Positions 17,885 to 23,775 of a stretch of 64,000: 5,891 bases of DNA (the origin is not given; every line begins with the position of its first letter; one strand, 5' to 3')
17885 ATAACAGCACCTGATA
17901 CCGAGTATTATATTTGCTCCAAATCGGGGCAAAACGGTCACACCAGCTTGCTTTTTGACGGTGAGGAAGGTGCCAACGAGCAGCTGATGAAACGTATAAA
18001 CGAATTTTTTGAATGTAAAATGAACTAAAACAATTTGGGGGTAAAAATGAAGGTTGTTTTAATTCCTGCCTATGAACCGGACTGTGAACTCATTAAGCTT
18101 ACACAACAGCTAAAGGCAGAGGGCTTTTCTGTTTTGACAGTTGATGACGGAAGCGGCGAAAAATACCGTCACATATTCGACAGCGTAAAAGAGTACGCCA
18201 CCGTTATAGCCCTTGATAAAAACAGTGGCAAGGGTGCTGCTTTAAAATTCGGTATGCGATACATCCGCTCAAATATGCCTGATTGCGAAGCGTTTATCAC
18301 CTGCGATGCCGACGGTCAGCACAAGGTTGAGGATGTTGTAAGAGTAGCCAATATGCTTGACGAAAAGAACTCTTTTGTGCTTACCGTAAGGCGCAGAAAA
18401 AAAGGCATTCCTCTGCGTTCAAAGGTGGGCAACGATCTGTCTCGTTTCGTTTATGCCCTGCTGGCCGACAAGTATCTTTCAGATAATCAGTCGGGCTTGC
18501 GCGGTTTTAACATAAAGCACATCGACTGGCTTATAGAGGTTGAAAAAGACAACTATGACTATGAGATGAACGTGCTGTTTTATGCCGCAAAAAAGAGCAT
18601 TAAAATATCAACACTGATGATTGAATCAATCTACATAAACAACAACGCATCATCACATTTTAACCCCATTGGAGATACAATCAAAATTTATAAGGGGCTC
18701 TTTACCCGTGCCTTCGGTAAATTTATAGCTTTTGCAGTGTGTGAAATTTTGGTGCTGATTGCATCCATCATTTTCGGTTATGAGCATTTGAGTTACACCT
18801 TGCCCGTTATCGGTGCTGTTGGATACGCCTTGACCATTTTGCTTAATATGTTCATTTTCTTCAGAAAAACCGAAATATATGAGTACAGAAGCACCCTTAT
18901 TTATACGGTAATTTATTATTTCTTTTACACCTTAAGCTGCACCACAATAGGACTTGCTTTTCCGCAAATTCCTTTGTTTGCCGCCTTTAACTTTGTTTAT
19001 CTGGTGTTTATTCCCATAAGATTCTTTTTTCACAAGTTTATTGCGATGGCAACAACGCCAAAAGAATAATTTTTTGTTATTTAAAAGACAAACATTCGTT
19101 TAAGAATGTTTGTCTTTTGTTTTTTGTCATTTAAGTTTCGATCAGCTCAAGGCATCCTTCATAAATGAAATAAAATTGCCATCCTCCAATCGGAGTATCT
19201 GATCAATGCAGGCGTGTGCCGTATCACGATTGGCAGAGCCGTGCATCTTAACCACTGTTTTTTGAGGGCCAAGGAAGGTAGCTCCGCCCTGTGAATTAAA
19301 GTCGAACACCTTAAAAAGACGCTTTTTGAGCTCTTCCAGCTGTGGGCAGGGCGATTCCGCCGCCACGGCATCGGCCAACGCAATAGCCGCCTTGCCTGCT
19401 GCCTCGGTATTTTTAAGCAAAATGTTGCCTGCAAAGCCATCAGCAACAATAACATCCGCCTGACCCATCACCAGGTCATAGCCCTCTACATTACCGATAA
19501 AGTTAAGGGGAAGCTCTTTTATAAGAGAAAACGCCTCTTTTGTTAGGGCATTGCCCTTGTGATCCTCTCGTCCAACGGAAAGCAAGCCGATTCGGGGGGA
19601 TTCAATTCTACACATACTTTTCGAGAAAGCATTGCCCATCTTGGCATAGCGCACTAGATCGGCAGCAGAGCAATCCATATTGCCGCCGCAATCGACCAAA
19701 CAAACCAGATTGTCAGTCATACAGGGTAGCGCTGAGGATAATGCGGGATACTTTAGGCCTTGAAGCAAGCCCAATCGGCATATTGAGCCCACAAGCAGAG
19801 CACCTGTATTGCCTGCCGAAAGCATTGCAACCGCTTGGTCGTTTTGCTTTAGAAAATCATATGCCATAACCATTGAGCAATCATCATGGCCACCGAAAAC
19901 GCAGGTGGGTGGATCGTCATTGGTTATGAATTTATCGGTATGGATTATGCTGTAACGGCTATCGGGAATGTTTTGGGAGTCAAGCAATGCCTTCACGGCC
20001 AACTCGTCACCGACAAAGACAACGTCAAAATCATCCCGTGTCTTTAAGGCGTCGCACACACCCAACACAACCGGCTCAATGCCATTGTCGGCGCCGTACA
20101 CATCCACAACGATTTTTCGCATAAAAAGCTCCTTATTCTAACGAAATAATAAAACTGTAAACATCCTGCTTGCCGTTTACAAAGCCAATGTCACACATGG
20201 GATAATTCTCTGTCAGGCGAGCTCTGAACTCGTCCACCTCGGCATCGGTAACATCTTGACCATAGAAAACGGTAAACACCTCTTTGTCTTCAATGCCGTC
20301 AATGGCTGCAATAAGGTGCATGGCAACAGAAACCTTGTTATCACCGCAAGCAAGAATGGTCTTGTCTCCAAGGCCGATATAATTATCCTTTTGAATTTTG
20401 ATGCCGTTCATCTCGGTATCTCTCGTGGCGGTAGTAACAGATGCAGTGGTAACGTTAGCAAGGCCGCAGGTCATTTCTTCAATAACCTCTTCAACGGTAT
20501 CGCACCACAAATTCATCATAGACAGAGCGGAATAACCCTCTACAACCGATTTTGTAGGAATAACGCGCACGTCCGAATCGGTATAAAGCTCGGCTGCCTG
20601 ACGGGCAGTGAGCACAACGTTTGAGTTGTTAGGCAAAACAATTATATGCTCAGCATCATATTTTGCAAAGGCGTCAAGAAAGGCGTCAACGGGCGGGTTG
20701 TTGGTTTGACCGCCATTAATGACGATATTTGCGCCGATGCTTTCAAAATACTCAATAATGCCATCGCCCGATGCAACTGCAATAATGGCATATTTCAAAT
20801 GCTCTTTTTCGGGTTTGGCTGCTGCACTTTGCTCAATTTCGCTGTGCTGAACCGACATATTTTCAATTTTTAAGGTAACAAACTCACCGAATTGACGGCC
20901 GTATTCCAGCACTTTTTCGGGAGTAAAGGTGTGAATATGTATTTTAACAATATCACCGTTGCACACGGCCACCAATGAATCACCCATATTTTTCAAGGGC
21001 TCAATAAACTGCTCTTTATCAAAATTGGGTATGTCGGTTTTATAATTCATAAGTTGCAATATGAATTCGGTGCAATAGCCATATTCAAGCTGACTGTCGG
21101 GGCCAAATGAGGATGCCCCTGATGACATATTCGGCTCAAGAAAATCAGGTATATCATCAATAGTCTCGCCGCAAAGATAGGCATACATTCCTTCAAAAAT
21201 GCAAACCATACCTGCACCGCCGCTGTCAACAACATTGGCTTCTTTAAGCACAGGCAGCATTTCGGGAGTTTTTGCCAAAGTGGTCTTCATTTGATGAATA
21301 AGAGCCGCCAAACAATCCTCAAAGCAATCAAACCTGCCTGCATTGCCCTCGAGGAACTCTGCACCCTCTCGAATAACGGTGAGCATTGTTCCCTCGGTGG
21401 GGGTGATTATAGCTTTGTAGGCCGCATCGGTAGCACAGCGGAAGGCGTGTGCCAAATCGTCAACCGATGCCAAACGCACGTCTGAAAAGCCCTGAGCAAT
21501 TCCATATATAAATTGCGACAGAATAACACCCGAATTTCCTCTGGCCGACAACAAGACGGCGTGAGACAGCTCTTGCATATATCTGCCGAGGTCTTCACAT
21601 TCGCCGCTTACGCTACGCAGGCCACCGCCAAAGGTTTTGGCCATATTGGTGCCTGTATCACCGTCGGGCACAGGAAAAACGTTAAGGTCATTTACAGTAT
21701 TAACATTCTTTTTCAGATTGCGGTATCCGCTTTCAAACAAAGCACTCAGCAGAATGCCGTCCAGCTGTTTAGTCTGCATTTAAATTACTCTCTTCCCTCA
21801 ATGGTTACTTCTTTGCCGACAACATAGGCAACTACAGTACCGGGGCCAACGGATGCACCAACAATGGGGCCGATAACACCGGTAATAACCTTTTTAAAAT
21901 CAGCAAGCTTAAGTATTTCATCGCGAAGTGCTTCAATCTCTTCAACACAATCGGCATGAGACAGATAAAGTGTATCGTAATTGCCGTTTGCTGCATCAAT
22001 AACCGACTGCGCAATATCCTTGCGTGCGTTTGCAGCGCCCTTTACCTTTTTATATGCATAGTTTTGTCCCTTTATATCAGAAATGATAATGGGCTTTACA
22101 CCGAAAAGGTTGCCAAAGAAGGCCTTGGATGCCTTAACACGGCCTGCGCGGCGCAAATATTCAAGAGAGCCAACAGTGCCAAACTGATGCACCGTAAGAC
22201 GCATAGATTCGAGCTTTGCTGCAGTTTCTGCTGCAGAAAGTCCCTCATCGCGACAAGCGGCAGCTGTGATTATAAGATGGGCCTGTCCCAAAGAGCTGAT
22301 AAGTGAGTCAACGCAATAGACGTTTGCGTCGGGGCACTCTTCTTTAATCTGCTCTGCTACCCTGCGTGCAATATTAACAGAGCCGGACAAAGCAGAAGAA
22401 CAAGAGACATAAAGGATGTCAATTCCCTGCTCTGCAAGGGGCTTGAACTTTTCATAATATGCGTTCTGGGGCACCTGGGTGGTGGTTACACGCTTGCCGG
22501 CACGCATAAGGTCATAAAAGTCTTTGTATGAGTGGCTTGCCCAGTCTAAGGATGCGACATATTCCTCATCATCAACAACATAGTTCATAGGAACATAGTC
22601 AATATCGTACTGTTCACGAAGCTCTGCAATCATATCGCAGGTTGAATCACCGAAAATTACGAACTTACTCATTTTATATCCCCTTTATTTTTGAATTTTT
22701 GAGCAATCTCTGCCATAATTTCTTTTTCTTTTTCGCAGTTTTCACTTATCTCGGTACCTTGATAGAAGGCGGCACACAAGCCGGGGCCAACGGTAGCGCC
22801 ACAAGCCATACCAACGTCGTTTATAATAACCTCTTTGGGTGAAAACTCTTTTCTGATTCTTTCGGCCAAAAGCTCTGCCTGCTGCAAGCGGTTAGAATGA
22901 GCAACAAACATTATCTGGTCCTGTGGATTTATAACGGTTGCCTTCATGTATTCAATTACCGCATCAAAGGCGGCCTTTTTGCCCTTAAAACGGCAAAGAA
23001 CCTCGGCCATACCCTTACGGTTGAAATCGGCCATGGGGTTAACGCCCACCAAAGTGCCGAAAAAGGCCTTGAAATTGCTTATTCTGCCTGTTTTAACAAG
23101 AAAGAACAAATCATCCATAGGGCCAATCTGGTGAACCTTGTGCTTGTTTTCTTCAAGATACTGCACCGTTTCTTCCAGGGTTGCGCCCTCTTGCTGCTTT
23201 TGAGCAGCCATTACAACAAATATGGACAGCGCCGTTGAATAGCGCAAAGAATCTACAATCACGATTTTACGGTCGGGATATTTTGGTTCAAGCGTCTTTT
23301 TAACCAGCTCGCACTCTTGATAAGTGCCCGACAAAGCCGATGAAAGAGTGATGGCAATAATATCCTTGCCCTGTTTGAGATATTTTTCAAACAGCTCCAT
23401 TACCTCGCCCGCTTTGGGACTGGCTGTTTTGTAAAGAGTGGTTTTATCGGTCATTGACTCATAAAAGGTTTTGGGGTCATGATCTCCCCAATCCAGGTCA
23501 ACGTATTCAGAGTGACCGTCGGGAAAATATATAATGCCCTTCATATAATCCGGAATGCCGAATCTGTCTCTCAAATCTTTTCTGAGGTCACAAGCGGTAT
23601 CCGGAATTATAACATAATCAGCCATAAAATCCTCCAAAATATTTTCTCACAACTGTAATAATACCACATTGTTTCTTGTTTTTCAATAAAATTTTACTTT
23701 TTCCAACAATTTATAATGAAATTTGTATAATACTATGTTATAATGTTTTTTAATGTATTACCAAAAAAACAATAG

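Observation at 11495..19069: Operon-like lipid acylation cluster: adenylase-carrier fusion, two PlsC acyltransferases, free carrier protein, LRAT/PLAAT-like enzyme, membrane protein, then hydrolases and a membrane GT2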

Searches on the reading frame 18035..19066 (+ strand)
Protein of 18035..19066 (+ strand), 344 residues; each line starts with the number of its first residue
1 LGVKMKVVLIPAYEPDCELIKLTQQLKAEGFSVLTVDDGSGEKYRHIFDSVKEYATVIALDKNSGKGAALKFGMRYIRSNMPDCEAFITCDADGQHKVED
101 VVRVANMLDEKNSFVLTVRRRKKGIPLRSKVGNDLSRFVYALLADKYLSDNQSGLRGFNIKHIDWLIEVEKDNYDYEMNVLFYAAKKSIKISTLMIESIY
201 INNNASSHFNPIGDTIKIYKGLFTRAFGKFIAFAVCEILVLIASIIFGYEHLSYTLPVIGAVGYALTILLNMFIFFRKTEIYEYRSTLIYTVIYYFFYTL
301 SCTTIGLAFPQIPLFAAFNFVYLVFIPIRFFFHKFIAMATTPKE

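Call 3: search_protein_families(library=pfam, proteins=[window:18035-19066:+], max_evalue=0.01)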
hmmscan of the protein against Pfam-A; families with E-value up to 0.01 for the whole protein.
window:18035-19066:+ (344 aa): 1 family
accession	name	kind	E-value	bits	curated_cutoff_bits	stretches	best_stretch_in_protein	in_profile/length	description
PF00535.33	Glycos_transf_2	-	3.3e-12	47.1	23.3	1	8-126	2-122/168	Glycosyl transferase family 2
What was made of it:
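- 18047..19069 (+): GT2 glycosyltransferase with C-terminal TM helices, resembling polyprenyl-phosphate glycosyltransferases. PF00535 (call 3).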

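Call 4: search_protein_families(library=ncbifam, proteins=[window:18035-19066:+], max_evalue=0.01)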
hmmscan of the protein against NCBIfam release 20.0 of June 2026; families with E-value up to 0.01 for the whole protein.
window:18035-19066:+ (344 aa): 4 families
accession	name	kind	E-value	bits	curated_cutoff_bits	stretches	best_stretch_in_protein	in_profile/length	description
NF058614.1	PPMAGASynPpgS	equivalog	9.5e-16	57.9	370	1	8-202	4-200/226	polyprenyl-phospho-N-acetylgalactosaminyl synthase PpgS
TIGR04182.1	glyco_TIGR04182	equivalog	3.2e-13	49.7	325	1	7-228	3-220/293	S-layer glycoprotein N-glycosyltransferase AglJ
NF007986.1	PRK10714.1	equivalog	5.9e-07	28.8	529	1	8-172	10-178/316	undecaprenyl-phosphate 4-deoxy-4-formamido-L-arabinose transferase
TIGR03937.1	PgaC_IcaA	equivalog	0.0002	20.4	422.3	1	8-82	49-129/407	poly-beta-1,6-N-acetyl-D-glucosamine synthase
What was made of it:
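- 18047..19069 (+): Best NCBIfam hit is PpgS, below its cut-off (call 4).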

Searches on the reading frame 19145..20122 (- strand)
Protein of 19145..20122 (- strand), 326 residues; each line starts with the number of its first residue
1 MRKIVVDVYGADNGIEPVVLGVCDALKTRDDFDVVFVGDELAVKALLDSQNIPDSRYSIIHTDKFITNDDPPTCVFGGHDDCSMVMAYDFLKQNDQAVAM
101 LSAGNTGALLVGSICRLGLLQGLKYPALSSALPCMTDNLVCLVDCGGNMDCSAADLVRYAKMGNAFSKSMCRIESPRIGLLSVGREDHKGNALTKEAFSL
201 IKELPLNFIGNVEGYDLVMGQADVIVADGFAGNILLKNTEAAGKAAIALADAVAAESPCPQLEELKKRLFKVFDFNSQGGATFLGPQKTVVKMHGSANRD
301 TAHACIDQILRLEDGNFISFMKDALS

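Call 71: search_protein_families(library=pfam, proteins=[window:19145-20122:-], max_evalue=0.0001)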
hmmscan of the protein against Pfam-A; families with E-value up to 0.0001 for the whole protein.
window:19145-20122:- (326 aa): 1 family
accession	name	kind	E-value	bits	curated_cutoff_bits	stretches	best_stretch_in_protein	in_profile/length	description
PF02504.20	FA_synthesis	-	2e-75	254.3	29.1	1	3-318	2-322/324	Fatty acid synthesis protein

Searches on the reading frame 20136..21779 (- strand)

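Call 71: search_protein_families(library=pfam, proteins=[window:20136-21779:-], max_evalue=0.0001)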
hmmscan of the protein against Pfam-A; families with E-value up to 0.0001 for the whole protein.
window:20136-21779:- (548 aa): 3 families
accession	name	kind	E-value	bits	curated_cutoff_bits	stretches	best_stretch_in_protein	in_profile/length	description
PF13684.11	FakA-like_C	-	5.4e-65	219.2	23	1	331-548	1-216/216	Fatty acid kinase subunit A-like, C-terminal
PF02734.22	Dak2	-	2.4e-35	122.4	27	1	36-199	1-173/174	DAK2 domain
PF21645.3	FakA-like_M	-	1.4e-25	89.4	24.9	1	232-314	1-79/80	Fatty acid kinase subunit A-like, middle domain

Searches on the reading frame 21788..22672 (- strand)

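Call 71: search_protein_families(library=pfam, proteins=[window:21788-22672:-], max_evalue=0.0001)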
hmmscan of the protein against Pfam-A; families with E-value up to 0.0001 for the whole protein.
window:21788-22672:- (295 aa): 1 family
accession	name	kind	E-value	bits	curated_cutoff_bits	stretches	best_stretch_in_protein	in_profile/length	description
PF02645.21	DegV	-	1.1e-56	192.7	27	1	3-280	1-273/280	Uncharacterised protein, DegV family COG1307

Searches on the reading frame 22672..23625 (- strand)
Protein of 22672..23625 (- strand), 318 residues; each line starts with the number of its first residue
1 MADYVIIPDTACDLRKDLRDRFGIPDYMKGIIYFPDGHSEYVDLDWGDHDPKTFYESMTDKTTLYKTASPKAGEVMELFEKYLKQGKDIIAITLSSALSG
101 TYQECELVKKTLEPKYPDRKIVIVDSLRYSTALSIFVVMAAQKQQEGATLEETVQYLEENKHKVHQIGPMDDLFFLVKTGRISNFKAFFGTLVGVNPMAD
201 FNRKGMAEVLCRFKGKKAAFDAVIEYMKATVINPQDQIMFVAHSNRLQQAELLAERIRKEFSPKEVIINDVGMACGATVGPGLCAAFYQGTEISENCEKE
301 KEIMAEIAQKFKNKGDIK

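Call 71: search_protein_families(library=pfam, proteins=[window:22672-23625:-], max_evalue=0.0001)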
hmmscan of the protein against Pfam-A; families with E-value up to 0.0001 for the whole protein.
window:22672-23625:- (318 aa): 1 family
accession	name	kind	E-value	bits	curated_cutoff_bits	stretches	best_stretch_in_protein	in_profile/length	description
PF02645.21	DegV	-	2e-53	182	27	1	5-288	3-277/280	Uncharacterised protein, DegV family COG1307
